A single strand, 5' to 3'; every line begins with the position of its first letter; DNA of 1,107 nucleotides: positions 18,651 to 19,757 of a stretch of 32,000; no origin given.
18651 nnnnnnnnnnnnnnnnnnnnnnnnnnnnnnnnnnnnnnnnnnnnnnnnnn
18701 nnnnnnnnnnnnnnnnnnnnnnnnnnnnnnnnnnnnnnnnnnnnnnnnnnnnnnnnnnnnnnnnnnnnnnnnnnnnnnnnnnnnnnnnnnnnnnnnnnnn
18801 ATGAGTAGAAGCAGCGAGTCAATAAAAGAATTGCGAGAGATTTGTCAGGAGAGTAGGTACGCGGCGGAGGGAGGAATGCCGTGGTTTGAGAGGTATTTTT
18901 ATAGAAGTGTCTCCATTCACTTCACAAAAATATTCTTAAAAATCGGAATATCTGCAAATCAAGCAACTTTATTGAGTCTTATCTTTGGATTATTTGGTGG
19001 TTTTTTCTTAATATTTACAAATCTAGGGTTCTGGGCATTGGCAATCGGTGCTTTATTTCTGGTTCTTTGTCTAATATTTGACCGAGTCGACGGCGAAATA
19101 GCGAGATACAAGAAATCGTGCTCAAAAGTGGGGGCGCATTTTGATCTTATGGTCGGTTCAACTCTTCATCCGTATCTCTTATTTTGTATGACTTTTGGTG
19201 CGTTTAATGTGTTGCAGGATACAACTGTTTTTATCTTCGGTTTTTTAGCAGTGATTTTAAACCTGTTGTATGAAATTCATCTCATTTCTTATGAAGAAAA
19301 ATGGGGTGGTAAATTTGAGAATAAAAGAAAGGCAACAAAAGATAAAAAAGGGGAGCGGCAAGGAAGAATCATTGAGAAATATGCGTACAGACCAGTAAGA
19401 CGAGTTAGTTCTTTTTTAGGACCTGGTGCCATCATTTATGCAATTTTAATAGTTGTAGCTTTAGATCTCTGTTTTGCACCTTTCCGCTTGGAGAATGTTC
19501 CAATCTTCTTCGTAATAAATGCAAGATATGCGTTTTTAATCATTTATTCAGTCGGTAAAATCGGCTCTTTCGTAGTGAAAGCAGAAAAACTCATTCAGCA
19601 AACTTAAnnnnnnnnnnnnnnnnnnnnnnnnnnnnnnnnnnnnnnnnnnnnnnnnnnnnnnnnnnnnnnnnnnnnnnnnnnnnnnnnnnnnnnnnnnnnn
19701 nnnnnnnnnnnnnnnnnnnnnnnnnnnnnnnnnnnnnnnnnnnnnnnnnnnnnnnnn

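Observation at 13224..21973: Archaeal phosphonate cluster predicted to make a 2-hydroxyethylphosphonate-type decoration, wired to LicD, CDP-alcohol-transferase and TagF-like transferases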

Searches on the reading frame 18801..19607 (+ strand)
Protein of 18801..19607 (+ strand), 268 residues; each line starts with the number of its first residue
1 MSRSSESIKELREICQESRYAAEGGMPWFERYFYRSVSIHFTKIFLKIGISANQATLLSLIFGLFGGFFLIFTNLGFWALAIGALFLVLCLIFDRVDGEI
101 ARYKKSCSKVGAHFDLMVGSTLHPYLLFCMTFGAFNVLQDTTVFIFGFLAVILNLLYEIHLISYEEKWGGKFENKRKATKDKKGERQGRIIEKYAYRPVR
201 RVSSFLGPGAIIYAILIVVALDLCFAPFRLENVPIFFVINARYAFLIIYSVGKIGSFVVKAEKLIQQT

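Call 3: search_protein_families(library=pfam, proteins=[window:18801-19607:+], max_evalue=0.01)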
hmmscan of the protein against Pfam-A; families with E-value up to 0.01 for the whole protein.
window:18801-19607:+ (268 aa): 2 families
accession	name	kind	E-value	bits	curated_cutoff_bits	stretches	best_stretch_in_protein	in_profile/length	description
PF01066.26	CDP-OH_P_transf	-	5.5e-09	37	22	1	52-172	4-121/152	CDP-alcohol phosphatidyltransferase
PF11992.13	TgpA_N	-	0.0002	20.9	30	0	125-221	109-175/333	TgpA N-terminal domain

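Call 4: search_protein_families(library=ncbifam, proteins=[window:18801-19607:+], max_evalue=0.01)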
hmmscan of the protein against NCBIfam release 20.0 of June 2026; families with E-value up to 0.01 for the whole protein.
window:18801-19607:+ (268 aa): 6 families
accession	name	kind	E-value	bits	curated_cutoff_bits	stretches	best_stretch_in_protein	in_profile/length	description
NF040950.1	archin_ph_syn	equivalog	1.8e-13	50.8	180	1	33-146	7-118/191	archaetidylinositol phosphate synthase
NF041135.1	IPPtranDIPPsyn_Thcocales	equivalog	8.9e-11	41.4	580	1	28-190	229-382/419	bifunctional L-myo-inositol-1-phosphate cytidylyltransferase/CDP-L-myo-inositol myo-inositolphosphotransferase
NF045883.1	PIPSynth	equivalog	1.5e-06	28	170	1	30-120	3-89/197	phosphatidylinositol phosphate synthase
NF052561.1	PIPSynBT1523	equivalog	0.00014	21.6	350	1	40-152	15-128/232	hypothetical protein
TIGR00473.1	pssA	equivalog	0.00016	21.8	107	1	65-148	6-94/153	CDP-diacylglycerol--serine O-phosphatidyltransferase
NF038087.1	arch_ser_synth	exception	0.0019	17.8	240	1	57-108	9-58/216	archaetidylserine synthase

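Call 36: find_homologous_proteins(query=window:18801-19607:+, max_evalue=0.00001)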
Query window:18801-19607:+ (268 aa): 142 proteins with E <= 0.00001 among 1552 candidates; the best 120 are listed.
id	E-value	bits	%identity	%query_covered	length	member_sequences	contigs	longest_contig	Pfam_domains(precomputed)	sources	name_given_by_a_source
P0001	7.9e-172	588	99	100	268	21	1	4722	PF01066.27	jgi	-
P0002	7.3e-115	401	72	97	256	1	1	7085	PF01066.27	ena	-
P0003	3.4e-112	393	70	98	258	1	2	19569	PF01066.27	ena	-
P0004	1.1e-99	352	68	92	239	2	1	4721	PF01066.27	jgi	-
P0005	1.3e-98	348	65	99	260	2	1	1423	PF01066.27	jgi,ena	-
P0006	4.6e-92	327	63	100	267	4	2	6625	PF01066.27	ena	-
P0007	2.4e-90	321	61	100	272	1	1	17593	PF01066.27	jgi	jgi:hypothetical protein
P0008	4.2e-90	320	61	100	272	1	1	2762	PF01066.27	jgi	-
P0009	5.3e-90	320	61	97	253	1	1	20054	PF01066.27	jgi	-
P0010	5.6e-90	320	59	100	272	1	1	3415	PF01066.27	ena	-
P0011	4.6e-88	314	60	97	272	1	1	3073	PF01066.27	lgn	-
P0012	9.4e-87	309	59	100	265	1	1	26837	PF01066.27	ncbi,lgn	-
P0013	3.1e-86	307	57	100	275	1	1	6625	PF01066.27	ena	-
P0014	2.3e-84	301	60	98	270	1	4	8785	PF01066.27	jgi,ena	-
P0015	6.8e-84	300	60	98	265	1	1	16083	PF01066.27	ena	-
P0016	2.9e-83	298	58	98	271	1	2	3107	PF01066.27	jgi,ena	-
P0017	5.2e-83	297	57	99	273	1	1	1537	PF01066.27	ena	-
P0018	3.2e-82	294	58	98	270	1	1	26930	PF01066.27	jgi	-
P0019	2.3e-81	292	57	98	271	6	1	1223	PF01066.27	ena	-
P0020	2.2e-80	288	56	99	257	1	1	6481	PF01066.27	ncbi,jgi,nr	ncbi:MAG: hypothetical protein DRP84_10265 [Spirochaetes bacterium]|nr:MAG: hypothetical protein DRP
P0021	6.9e-78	280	56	98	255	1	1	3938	PF01066.27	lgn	-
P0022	5.2e-76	274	55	98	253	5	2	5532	PF01066.27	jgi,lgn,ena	-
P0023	8.2e-76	273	53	99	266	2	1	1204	PF01066.27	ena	-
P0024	7.7e-73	264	54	98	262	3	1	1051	PF01066.27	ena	-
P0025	5.1e-67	245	52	98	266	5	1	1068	PF01066.27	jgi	-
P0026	6.2e-59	218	44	100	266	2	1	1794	PF01066.27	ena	-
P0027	1.6e-53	200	45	94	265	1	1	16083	PF01066.27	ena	-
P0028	4.6e-53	199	43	100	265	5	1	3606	PF01066.27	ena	-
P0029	3.3e-50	189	45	94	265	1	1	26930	PF01066.27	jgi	-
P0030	4.5e-49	186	45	93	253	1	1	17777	PF01066.27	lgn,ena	-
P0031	3.0e-43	167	40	98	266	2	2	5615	PF01066.27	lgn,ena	-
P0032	7.0e-43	165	42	98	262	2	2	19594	PF01066.27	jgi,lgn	-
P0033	1.4e-41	161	41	94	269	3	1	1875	PF01066.27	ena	-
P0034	1.4e-41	161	38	97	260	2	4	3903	PF01066.27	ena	-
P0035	1.6e-41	161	39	98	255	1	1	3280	PF01066.27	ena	-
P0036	1.6e-41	161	39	98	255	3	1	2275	PF01066.27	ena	-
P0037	3.0e-41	160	48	69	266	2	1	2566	PF01066.27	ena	-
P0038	7.0e-41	159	39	98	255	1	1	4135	PF01066.27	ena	-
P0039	3.3e-40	157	39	98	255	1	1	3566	PF01066.27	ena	-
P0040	4.5e-40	156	42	95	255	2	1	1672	PF01066.27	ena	-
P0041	7.7e-40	155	39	98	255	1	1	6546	PF01066.27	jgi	-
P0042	8.2e-40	155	39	95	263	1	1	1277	PF01066.27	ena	-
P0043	1.2e-39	155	41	96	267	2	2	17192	PF01066.27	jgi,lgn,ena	-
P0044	2.1e-39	154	38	99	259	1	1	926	PF01066.27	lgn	-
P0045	4.6e-39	153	39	96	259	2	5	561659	PF01066.27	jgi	jgi:phosphatidylglycerophosphate synthase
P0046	1.4e-38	151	37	95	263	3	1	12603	PF01066.27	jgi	-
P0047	1.4e-38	151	38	98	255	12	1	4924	PF01066.27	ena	-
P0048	1.5e-38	151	37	98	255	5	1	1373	PF01066.27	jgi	jgi:phosphatidylglycerophosphate synthase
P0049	1.7e-38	151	38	98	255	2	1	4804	PF01066.27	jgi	-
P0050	1.9e-38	151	37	99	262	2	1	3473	PF01066.27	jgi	-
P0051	2.5e-38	150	37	98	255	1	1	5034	PF01066.27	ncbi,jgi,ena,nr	ncbi:MAG TPA: CDP-alcohol phosphatidyltransferase family protein [Acidobacteriota bacterium]|nr:CDP-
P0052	3.7e-38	150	37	98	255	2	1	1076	PF01066.27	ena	-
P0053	5.3e-38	149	42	97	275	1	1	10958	PF01066.27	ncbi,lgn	-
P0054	9.9e-38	149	37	98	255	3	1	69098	PF01066.27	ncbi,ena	-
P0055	1.2e-36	145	38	98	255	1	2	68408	PF01066.27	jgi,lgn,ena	-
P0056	1.3e-36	145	38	95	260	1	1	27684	PF01066.27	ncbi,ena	-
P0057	1.4e-36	145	37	95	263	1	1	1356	PF01066.27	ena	-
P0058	3.5e-36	143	37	95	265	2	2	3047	PF01066.27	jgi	-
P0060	1.7e-35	141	35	99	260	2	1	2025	PF01066.27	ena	-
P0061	2.0e-35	141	49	56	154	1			PF01066.27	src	-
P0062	2.0e-35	141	39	96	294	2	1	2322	PF01066.27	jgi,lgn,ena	-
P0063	2.1e-35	141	39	95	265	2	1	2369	PF01066.27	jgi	-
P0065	2.3e-35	141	37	95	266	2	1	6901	PF01066.27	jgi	jgi:hypothetical protein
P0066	4.5e-35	140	36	96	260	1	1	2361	PF01066.27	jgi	-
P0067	5.6e-35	140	37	95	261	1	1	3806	PF01066.27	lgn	-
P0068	6.2e-35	139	39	96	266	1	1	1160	PF01066.27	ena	-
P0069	2.0e-34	138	38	95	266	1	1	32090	PF01066.27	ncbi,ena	-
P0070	7.7e-34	136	36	98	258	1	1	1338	PF01066.27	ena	-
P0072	1.2e-33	135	37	92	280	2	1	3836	PF01066.27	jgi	jgi:phosphatidylglycerophosphate synthase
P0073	6.5e-33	133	38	96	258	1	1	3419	PF01066.27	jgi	jgi:phosphatidylglycerophosphate synthase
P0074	7.0e-33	133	39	95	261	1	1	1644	PF01066.27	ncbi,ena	-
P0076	1.2e-32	132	49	56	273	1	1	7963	PF01066.27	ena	-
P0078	2.6e-32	131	36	95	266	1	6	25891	PF01066.27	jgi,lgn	-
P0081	2.6e-31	127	44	70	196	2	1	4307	PF01066.27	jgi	-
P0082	1.5e-30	125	36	95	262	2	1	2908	PF01066.27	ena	-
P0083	9.4e-30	122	35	83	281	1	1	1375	PF01066.27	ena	-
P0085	6.9e-29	120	34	83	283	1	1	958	PF01066.27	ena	-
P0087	1.5e-28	118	35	94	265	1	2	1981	PF01066.27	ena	-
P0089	1.9e-28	118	34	83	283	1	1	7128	PF01066.27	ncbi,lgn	-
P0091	4.8e-28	117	33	83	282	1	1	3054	PF01066.27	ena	-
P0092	6.7e-28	116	34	94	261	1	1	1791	PF01066.27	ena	-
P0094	2.6e-26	111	32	83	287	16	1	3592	PF01066.27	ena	-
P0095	7.7e-26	110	42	55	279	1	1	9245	PF01066.27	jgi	-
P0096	5.7e-25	107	33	94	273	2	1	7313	PF01066.27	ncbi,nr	ncbi:MAG: CDP-alcohol phosphatidyltransferase family protein [Nanoarchaeota archaeon]|nr:CDP-alcohol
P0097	1.5e-24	105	34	92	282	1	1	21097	PF01066.27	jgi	jgi:phosphatidylglycerophosphate synthase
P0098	8.2e-24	103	43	60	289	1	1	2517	PF01066.27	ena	-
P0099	8.2e-23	100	32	94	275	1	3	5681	PF01066.27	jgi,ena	-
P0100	2.0e-22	98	34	92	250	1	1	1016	PF01066.27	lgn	-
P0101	8.6e-21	93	35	72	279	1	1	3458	PF01066.27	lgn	-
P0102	1.7e-20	92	37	69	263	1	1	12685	PF01066.27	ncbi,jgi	jgi:phosphatidylglycerophosphate synthase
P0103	9.2e-20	90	39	57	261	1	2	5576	PF01066.27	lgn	-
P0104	4.1e-19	88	30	96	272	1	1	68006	PF01066.27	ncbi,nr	ncbi:CDP-alcohol phosphatidyltransferase family protein [archaeon AH-315-M20]|nr:CDP-alcohol phospha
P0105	1.0e-18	86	33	95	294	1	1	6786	PF01066.27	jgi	-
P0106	1.8e-18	85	42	54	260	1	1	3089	PF01066.27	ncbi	-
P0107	1.0e-17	83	41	56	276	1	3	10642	PF01066.27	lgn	-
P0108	1.0e-17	83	37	54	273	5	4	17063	PF01066.27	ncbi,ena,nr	ncbi:MAG: CDP-alcohol phosphatidyltransferase family protein [Candidatus Marinimicrobia bacterium]|n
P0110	1.5e-17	82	40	55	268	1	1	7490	PF01066.27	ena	-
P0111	2.4e-17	82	38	54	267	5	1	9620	PF01066.27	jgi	-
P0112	5.4e-17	81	35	76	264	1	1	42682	PF01066.27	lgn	-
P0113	6.3e-17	80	32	82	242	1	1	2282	PF01066.27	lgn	-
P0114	1.9e-16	79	42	49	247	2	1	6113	PF01066.27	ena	-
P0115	2.3e-16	78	37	67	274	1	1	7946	PF01066.27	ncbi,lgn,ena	-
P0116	3.0e-16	78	36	54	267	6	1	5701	PF01066.27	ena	-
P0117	4.8e-16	77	32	79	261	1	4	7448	PF01066.27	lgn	-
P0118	1.2e-15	76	37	57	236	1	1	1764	PF01066.27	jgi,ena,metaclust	metaclust:\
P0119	1.9e-15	75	35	56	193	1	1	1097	PF01066.27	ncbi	-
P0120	3.0e-15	75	36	60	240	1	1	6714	PF01066.27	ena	-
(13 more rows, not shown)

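Call 38: find_encoding_contigs(protein=P0018, flank=9000, max_places=1)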
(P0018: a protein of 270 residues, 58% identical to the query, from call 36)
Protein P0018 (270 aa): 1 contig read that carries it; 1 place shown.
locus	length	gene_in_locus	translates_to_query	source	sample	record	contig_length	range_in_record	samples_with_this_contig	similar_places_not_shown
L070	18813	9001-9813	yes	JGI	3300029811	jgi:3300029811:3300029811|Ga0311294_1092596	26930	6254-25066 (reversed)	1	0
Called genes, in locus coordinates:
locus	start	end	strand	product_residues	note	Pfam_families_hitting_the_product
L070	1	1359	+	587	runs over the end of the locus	PF13522:GATase_6, PF13537:GATase_7, PF01380:SIS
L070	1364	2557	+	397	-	PF00483:NTP_transferase, PF12804:NTP_transf_3, PF25084:LbH_EIF2B, PF00132:Hexapep, PF14602:Hexapep_2 (weak), PF25087:GMPPB_C, PF25084:LbH_EIF2B, PF00132:Hexapep (weak), +1 more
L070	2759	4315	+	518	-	PF01943:Polysacc_synt, PF13440:Polysacc_synt_3, PF03023:MurJ (weak), PF01554:MatE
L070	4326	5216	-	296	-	PF00483:NTP_transferase, PF01128:IspD (weak), PF12804:NTP_transf_3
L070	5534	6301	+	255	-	PF00483:NTP_transferase, PF01128:IspD (weak), PF12804:NTP_transf_3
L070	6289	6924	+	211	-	-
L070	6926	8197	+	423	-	PF07690:MFS_1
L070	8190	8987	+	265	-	PF01066:CDP-OH_P_transf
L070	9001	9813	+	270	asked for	PF01066:CDP-OH_P_transf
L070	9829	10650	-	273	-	PF02475:TRM5-TYW2_MTfase (weak), PF05050:Methyltransf_21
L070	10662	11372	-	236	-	PF05148:Methyltransf_8 (weak), PF01209:Ubie_methyltran, PF13489:Methyltransf_23, PF07021:MetW, PF13847:Methyltransf_31, PF08241:Methyltransf_11, PF08242:Methyltransf_12, PF13649:Methyltransf_25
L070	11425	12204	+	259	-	-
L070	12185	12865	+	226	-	PF13489:Methyltransf_23, PF01209:Ubie_methyltran, PF13649:Methyltransf_25, PF13847:Methyltransf_31, PF08241:Methyltransf_11, PF08242:Methyltransf_12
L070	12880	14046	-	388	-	PF13439:Glyco_transf_4, PF13477:Glyco_trans_4_2, PF13579:Glyco_trans_4_4, PF20706:GT4-conflict (weak), PF00534:Glycos_transf_1, PF13692:Glyco_trans_1_4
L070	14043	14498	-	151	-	PF24894:Hexapep_GlmU (faint), PF25084:LbH_EIF2B, PF00132:Hexapep, PF25087:GMPPB_C, PF25084:LbH_EIF2B, PF00132:Hexapep, PF14602:Hexapep_2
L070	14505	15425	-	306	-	PF01408:GFO_IDH_MocA, PF02894:GFO_IDH_MocA_C (weak), PF22725:GFO_IDH_MocA_C3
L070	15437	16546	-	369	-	PF01041:DegT_DnrJ_EryC1, PF01212:Beta_elim_lyase (weak)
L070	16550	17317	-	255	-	PF00535:Glycos_transf_2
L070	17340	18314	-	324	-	PF13439:Glyco_transf_4 (weak), PF00534:Glycos_transf_1, PF13692:Glyco_trans_1_4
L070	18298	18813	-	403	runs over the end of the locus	PF02737:3HCDH_N (faint), PF02826:2-Hacid_dh_C, PF03446:NAD_binding_2, PF03721:UDPG_MGDP_dh_N, PF03807:F420_oxidored (weak), PF03721:UDPG_MGDP_dh_N, PF00984:UDPG_MGDP_dh, PF03720:UDPG_MGDP_dh_C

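Call 39: find_encoding_contigs(protein=P0045, flank=9000, max_places=1)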
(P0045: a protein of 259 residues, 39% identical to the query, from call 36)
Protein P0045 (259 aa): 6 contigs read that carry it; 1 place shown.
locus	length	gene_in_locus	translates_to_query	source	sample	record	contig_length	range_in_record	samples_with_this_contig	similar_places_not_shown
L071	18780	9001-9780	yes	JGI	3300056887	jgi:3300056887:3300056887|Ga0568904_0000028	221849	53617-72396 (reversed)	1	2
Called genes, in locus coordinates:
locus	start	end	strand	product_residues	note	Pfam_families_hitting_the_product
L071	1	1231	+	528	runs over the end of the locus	PF01663:Phosphodiest, PF16347:SGSH_C (weak)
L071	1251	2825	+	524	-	PF01663:Phosphodiest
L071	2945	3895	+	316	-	PF00884:Sulfatase (weak)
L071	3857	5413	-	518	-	PF01943:Polysacc_synt, PF01554:MatE, PF13440:Polysacc_synt_3, PF01554:MatE (weak)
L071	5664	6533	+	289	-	PF05853:BKACE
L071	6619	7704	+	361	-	PF13527:Acetyltransf_9, PF00583:Acetyltransf_1 (faint), PF13508:Acetyltransf_7 (faint)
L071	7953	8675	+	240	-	PF01925:TauE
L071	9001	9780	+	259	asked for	PF01066:CDP-OH_P_transf (weak)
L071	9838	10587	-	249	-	PF00483:NTP_transferase, PF12804:NTP_transf_3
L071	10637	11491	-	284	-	PF05050:Methyltransf_21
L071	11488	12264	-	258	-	PF01663:Phosphodiest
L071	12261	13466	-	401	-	PF00009:GTP_EFTU, PF01926:MMR_HSR1 (faint), PF14578:GTP_EFTU_D4 (faint), PF03144:GTP_EFTU_D2, PF22594:GTP-eEF1A_C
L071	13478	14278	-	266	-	PF01507:PAPS_reduct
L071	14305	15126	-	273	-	PF01925:TauE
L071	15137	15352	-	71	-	-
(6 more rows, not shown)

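Call 40: find_encoding_contigs(protein=P0054, flank=9000, max_places=1)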
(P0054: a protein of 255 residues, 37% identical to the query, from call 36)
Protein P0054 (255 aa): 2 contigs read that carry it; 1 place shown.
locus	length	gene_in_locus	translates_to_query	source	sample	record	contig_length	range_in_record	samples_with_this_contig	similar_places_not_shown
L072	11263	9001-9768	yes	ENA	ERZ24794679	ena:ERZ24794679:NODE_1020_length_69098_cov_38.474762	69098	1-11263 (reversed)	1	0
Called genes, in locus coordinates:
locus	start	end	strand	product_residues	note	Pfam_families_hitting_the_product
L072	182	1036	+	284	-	PF07760:DUF1616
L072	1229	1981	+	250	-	PF13641:Glyco_tranf_2_3 (weak), PF00535:Glycos_transf_2, PF10111:Glyco_tranf_2_2 (weak)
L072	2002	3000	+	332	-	PF00535:Glycos_transf_2, PF13641:Glyco_tranf_2_3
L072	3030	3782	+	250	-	PF13489:Methyltransf_23, PF07021:MetW (weak), PF13847:Methyltransf_31, PF08241:Methyltransf_11, PF08242:Methyltransf_12, PF13649:Methyltransf_25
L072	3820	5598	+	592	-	-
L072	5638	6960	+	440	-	PF01943:Polysacc_synt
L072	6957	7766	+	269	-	PF13489:Methyltransf_23, PF13847:Methyltransf_31 (weak), PF08241:Methyltransf_11, PF08242:Methyltransf_12, PF13649:Methyltransf_25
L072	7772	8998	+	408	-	PF13439:Glyco_transf_4, PF13579:Glyco_trans_4_4, PF00534:Glycos_transf_1, PF13692:Glyco_trans_1_4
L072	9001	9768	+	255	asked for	PF01066:CDP-OH_P_transf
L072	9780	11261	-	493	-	?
